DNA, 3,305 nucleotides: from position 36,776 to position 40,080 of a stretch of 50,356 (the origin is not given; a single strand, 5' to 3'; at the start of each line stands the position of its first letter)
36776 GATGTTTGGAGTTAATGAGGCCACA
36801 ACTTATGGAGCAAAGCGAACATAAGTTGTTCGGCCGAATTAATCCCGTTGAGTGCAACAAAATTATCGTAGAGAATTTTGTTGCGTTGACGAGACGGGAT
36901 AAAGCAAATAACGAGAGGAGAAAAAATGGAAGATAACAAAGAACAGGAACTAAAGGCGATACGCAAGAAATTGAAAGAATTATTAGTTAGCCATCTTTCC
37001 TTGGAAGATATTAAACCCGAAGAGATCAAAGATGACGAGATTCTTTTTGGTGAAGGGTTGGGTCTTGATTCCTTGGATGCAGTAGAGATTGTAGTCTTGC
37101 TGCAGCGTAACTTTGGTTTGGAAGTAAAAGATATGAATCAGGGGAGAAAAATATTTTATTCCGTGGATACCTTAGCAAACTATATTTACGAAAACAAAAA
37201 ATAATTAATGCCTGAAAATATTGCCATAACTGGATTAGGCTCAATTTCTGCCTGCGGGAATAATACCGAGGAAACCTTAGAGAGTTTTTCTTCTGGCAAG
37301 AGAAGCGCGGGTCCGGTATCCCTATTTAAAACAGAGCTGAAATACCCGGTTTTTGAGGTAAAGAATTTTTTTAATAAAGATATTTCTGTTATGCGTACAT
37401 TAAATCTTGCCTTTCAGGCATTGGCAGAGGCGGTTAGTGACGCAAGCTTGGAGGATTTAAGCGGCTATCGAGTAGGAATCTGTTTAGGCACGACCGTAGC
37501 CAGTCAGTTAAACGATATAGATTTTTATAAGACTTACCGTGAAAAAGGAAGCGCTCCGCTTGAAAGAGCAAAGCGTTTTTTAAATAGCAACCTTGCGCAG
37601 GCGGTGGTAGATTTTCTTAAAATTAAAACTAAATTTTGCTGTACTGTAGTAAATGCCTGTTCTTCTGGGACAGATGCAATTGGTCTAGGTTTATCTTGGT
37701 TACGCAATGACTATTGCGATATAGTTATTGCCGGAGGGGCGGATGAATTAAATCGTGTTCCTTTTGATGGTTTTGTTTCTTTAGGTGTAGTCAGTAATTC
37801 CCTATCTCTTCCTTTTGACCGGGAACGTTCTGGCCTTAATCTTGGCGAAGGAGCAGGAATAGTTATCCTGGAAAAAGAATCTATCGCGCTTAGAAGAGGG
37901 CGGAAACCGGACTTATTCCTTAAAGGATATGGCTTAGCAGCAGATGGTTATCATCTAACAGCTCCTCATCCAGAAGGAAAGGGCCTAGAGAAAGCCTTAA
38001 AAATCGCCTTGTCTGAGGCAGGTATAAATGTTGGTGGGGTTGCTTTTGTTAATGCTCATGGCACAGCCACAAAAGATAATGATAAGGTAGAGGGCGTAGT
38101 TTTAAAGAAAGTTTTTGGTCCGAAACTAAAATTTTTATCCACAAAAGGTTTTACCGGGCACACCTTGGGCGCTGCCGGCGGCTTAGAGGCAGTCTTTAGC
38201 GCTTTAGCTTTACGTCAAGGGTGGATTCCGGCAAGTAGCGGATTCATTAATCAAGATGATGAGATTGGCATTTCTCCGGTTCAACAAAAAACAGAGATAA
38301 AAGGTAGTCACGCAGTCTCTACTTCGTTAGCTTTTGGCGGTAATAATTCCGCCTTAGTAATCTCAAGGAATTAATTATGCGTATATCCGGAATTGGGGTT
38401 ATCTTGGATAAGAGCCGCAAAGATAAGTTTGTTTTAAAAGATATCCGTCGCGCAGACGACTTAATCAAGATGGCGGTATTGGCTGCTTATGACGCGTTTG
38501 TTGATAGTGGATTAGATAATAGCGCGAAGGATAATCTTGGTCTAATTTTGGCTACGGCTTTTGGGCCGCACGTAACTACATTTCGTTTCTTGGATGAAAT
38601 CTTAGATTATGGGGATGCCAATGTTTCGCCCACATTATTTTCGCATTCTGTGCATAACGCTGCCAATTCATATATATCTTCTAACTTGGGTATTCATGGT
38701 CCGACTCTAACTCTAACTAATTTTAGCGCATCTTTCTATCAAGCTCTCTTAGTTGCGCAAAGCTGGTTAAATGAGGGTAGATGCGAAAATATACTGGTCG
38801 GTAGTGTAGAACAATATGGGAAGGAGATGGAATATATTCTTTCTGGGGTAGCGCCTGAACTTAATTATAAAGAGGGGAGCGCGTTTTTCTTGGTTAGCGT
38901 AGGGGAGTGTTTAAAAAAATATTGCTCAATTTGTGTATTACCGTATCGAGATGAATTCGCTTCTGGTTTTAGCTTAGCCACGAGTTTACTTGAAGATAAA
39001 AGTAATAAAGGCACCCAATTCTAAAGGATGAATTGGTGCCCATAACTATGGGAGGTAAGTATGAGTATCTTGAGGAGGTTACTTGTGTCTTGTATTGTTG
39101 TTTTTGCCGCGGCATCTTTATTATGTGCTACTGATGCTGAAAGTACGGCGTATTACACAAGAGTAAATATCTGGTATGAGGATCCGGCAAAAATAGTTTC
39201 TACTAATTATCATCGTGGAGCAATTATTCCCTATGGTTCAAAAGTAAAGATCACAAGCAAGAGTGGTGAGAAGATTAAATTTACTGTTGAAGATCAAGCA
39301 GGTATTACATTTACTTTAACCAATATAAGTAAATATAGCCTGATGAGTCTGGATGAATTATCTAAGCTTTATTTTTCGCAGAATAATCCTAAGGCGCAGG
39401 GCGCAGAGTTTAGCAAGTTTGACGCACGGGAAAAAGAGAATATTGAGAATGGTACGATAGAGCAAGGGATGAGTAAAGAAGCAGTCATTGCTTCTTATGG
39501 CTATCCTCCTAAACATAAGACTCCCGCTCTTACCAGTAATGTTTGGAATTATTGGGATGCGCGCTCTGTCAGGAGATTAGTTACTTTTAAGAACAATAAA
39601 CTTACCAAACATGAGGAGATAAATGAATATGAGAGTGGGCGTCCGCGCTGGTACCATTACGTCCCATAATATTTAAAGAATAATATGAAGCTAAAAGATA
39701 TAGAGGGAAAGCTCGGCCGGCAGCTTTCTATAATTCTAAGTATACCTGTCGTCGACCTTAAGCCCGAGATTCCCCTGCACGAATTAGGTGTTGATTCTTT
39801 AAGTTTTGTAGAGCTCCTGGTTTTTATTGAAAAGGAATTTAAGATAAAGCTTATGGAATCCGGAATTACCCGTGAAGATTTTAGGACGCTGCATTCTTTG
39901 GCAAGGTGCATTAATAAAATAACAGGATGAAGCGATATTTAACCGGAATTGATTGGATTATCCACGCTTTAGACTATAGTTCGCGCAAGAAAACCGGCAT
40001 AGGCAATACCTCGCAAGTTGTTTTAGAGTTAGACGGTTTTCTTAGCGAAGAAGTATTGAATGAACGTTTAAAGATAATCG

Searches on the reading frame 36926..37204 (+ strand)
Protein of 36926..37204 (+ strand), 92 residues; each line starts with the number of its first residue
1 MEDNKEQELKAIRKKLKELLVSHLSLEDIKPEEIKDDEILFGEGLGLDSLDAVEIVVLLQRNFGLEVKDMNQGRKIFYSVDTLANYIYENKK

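Call 5: search_protein_families(library=pfam, proteins=[window:36926-37204:+], max_evalue=0.01)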
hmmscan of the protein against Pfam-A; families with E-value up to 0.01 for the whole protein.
window:36926-37204:+ (92 aa): 1 family
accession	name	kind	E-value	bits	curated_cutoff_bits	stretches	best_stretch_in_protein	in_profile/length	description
PF00550.31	PP-binding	-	2.3e-08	34.6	20.8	1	27-69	11-51/67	Phosphopantetheine attachment site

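Call 32: search_protein_families(library=ncbifam, proteins=[window:36926-37204:+], max_evalue=0.00001)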
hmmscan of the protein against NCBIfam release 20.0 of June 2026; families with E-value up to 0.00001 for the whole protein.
window:36926-37204:+ (92 aa): 10 families
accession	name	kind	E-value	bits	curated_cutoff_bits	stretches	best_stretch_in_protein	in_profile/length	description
NF006617.0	PRK09184.1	subfamily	5.7e-22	77.6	70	1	6-91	8-94/96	phosphopantetheine-binding protein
TIGR00517.1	acyl_carrier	equivalog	3.5e-10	39.6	70.45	1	12-91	4-77/77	acyl carrier protein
NF058660.1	cispen_ACP_AmcB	equivalog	1.2e-09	38.3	80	1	12-90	2-78/80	cispentacin biosynthesis acyl carrier protein AmcB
NF002148.0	PRK00982.1-2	subfamily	7.5e-09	35.3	71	1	11-91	4-78/79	acyl carrier protein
NF002149.0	PRK00982.1-3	equivalog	1.1e-08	34.9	106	1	10-91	2-77/78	acyl carrier protein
NF002151.0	PRK00982.1-5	equivalog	3.3e-08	33.5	92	1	12-91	4-77/78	acyl carrier protein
NF005480.0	PRK07081.1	equivalog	9.6e-08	31.9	72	1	14-88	3-74/83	acyl carrier protein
NF003757.0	PRK05350.1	equivalog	1.9e-07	31.1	65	1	10-69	5-60/83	acyl carrier protein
NF002150.0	PRK00982.1-4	subfamily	4.2e-06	26.9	66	1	10-91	4-79/80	acyl carrier protein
NF052616.1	ACP_for_OlsHI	equivalog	6.5e-06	26.4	130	1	10-91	2-81/83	ornithine lipid biosynthesis acyl carrier protein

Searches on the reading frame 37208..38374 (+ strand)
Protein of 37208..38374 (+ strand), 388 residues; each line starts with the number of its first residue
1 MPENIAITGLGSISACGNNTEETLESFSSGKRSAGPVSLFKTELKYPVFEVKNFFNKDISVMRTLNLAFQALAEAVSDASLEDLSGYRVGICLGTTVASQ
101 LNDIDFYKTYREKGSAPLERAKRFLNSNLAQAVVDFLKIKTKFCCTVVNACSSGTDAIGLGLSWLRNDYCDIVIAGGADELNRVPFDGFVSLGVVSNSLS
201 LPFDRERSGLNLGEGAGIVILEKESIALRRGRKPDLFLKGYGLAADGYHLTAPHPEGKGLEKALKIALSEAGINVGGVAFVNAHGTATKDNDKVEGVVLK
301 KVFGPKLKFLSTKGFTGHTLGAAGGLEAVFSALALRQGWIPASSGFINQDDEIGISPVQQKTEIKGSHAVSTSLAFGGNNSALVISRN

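Call 5: search_protein_families(library=pfam, proteins=[window:37208-38374:+], max_evalue=0.01)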
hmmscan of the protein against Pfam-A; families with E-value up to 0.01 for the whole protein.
window:37208-38374:+ (388 aa): 3 families
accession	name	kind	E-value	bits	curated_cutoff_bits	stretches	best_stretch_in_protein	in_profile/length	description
PF02801.28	Ketoacyl-synt_C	-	3.3e-25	88.8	20.8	1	238-344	4-116/119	Beta-ketoacyl synthase, C-terminal domain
PF00109.32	ketoacyl-synt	-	1.5e-20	74.3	20.8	1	3-225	2-250/252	Beta-ketoacyl synthase, N-terminal domain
PF00108.29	Thiolase_N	-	0.00036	20.4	26.4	1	126-185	59-119/260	Thiolase, N-terminal domain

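Call 32: search_protein_families(library=ncbifam, proteins=[window:37208-38374:+], max_evalue=0.00001)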
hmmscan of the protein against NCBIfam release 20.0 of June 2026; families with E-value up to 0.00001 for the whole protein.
window:37208-38374:+ (388 aa): 19 families
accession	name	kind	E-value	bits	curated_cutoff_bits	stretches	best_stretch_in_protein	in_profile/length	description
NF006618.0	PRK09185.1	subfamily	5.3e-81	272.7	407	1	3-387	3-392/394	beta-ketoacyl-ACP synthase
TIGR03150.1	fabF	equivalog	1.9e-76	257.4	493.75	1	5-385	3-406/407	beta-ketoacyl-ACP synthase II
NF005589.0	PRK07314.1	subfamily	2e-73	247.5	387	1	4-387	5-411/413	beta-ketoacyl-ACP synthase II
NF058662.1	cispenta_AmcF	equivalog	7.3e-64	216.1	325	1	5-386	2-368/369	cispentacin biosynthesis acyltransferase subunit AmcF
NF004970.0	PRK06333.1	subfamily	3.9e-60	203.9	525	1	87-387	108-421/424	beta-ketoacyl-ACP synthase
NF004618.0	PRK05952.1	equivalog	6.1e-60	203.1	455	1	5-387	4-382/384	beta-ketoacyl-ACP synthase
NF006274.0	PRK08439.1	equivalog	2.6e-51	174.7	621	1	4-386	3-404/406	beta-ketoacyl-ACP synthase II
NF006587.0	PRK09116.1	equivalog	1.2e-50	172.5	470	1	5-387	4-406/408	beta-ketoacyl-ACP synthase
NF005076.0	PRK06501.1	equivalog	9.5e-49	166.4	629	1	5-387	13-422/425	beta-ketoacyl-ACP synthase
NF005916.1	PRK07910.1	equivalog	6.6e-47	160.3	560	1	77-387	96-417/418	KasA/KasB family beta-ketoacyl-ACP synthase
NF005935.0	PRK07967.1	equivalog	5.7e-46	157.2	630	1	5-387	4-403/406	beta-ketoacyl-ACP synthase I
NF005490.0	PRK07103.1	equivalog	4.8e-45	154.4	445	1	4-387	5-412/414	polyketide beta-ketoacyl:acyl carrier protein synthase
NF006434.0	PRK08722.1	equivalog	7.1e-38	130.5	759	1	5-386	6-412/414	beta-ketoacyl-ACP synthase II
NF045894.1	PKS_plus_SDR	equivalog_domain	1e-20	73.1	1740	1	146-343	168-373/1515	type I polyketide synthase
NF040607.1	mycolic_Pks13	equivalog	1.8e-18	65.4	2100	1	65-350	193-479/1680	polyketide synthase Pks13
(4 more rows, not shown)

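Call 43: search_solved_structures(query=window:37208-38374:+, max_evalue=1e-45)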
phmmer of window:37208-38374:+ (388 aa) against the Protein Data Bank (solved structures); distinct sequences matched with E-value up to 1e-45: 20.
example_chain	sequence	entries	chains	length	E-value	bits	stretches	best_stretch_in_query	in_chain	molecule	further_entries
9s5h_B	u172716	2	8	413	5.1e-57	196.9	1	3-386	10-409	3-oxoacyl-(Acyl-carrier-protein) synthase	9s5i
4ls5_A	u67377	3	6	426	8.6e-57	196.1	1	4-386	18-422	3-oxoacyl-[acyl-carrier-protein] synthase 2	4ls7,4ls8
4ls6_A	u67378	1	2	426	2.6e-56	194.5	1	4-386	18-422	3-oxoacyl-[acyl-carrier-protein] synthase 2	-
1ox0_A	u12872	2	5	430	1.4e-54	188.8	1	4-387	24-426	Beta ketoacyl-acyl carrier protein synthase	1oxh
5sxo_A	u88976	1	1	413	1.7e-53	185.2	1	4-387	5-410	3-oxoacyl-[acyl-carrier-protein] synthase 2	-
3o04_A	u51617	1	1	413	1.7e-53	185.2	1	4-387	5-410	beta-keto-acyl carrier protein synthase II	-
2alm_A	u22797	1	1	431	2.9e-53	184.5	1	4-387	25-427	3-oxoacyl-(acyl-carrier-protein) synthase II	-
2rjt_A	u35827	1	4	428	1.4e-52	182.2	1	4-387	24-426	Beta-ketoacyl-ACP synthase II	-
1j3n_A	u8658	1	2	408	2.4e-52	181.5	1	4-387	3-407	3-oxoacyl-(acyl-carrier protein) synthase II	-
4jga_A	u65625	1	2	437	2.3e-51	178.2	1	47-386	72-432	3-oxoacyl-[acyl-carrier-protein] synthase 2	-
6kxd_A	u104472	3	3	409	1.8e-50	175.3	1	4-385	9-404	Ketosynthase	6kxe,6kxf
1e5m_A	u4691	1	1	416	2.2e-50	175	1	4-385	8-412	BETA KETOACYL ACYL CARRIER PROTEIN SYNTHASE II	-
2gqd_A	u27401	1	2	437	2e-49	171.8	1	4-386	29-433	3-oxoacyl-[acyl-carrier-protein] synthase 2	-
4qav_A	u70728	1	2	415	3e-49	171.3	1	4-387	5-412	3-oxoacyl-[acyl-carrier-protein] synthase 2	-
4r8e_A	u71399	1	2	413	4.2e-47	164.2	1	4-385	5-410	3-oxoacyl-[acyl-carrier-protein] synthase 2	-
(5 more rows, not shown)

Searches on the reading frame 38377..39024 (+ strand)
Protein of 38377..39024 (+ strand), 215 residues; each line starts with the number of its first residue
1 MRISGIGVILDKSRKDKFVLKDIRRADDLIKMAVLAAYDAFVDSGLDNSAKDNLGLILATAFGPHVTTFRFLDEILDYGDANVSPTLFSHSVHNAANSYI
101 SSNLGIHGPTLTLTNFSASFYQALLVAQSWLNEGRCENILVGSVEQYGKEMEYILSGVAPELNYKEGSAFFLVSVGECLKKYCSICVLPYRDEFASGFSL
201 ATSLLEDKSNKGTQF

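Call 5: search_protein_families(library=pfam, proteins=[window:38377-39024:+], max_evalue=0.01)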
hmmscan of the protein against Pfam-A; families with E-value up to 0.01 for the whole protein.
window:38377-39024:+ (215 aa): 3 families
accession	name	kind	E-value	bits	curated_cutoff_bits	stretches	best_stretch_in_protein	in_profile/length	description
PF00109.32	ketoacyl-synt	-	1.4e-11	45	20.8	1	20-154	80-211/252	Beta-ketoacyl synthase, N-terminal domain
PF13723.12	Ketoacyl-synt_2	-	1.2e-08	35.3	25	1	24-141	28-135/223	Beta-ketoacyl synthase, N-terminal domain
PF17144.9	Ribosomal_L5e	-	0.0055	17.2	27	0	100-151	66-117/163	Ribosomal large subunit proteins 60S L5, and 50S L18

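Call 32: search_protein_families(library=ncbifam, proteins=[window:38377-39024:+], max_evalue=0.00001)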
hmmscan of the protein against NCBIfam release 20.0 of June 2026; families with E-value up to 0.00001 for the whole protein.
window:38377-39024:+ (215 aa): 6 families
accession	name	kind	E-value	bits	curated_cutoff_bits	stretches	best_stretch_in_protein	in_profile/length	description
TIGR03150.1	fabF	equivalog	1.2e-13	50.5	493.75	1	15-147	57-191/407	beta-ketoacyl-ACP synthase II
NF005589.0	PRK07314.1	subfamily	2.8e-10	39.5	387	1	15-147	60-194/413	beta-ketoacyl-ACP synthase II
NF004970.0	PRK06333.1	subfamily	4.6e-08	32.3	525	1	20-146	73-202/424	beta-ketoacyl-ACP synthase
NF006274.0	PRK08439.1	equivalog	6.8e-08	31.7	621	1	20-145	63-190/406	beta-ketoacyl-ACP synthase II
NF058659.1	cispenta_AmcG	equivalog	9.8e-08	31.8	80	1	48-150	47-147/157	cispentacin moiety biosynthesis protein AmcG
NF005490.0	PRK07103.1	equivalog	9.2e-06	24.9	445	0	15-145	68-198/414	polyketide beta-ketoacyl:acyl carrier protein synthase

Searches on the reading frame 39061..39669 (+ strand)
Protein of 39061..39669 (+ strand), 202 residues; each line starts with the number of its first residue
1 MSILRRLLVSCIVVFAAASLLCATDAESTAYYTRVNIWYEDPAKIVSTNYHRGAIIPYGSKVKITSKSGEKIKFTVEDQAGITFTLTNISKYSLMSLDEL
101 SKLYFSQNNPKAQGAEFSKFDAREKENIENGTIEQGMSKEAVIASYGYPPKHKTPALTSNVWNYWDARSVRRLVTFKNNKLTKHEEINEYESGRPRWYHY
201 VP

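Call 5: search_protein_families(library=pfam, proteins=[window:39061-39669:+], max_evalue=0.01)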
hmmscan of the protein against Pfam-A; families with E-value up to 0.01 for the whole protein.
window:39061-39669:+ (202 aa): 0 families

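Call 32: search_protein_families(library=ncbifam, proteins=[window:39061-39669:+], max_evalue=0.00001)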
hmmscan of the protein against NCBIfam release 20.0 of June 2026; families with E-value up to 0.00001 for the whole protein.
window:39061-39669:+ (202 aa): 0 families

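Call 65: search_protein_families(library=pfam, proteins=[window:39061-39669:+], max_evalue=1)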
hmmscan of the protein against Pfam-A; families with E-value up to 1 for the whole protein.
window:39061-39669:+ (202 aa): 0 families

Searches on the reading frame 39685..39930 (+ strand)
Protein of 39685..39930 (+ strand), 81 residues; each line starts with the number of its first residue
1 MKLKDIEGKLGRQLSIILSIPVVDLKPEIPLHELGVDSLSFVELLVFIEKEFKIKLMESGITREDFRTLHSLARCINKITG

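Call 5: search_protein_families(library=pfam, proteins=[window:39685-39930:+], max_evalue=0.01)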
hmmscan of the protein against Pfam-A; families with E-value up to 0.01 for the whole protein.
window:39685-39930:+ (81 aa): 2 families
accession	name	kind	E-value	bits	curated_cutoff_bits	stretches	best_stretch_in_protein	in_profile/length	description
PF00550.31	PP-binding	-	8.2e-10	39.2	20.8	1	17-76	10-67/67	Phosphopantetheine attachment site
PF23297.2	ACP_SdgA_C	-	8.3e-08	32.7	27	1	4-58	9-63/95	Highly reducing polyketide synthase sdgA, C-terminal ACP domain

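Call 32: search_protein_families(library=ncbifam, proteins=[window:39685-39930:+], max_evalue=0.00001)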
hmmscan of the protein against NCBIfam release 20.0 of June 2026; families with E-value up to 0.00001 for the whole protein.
window:39685-39930:+ (81 aa): 2 families
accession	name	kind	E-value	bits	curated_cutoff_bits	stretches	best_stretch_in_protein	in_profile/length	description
NF058660.1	cispen_ACP_AmcB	equivalog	1.1e-11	44.7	80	1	16-79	14-78/80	cispentacin biosynthesis acyl carrier protein AmcB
NF005480.0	PRK07081.1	equivalog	1.6e-08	34.4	72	1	18-79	15-76/83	acyl carrier protein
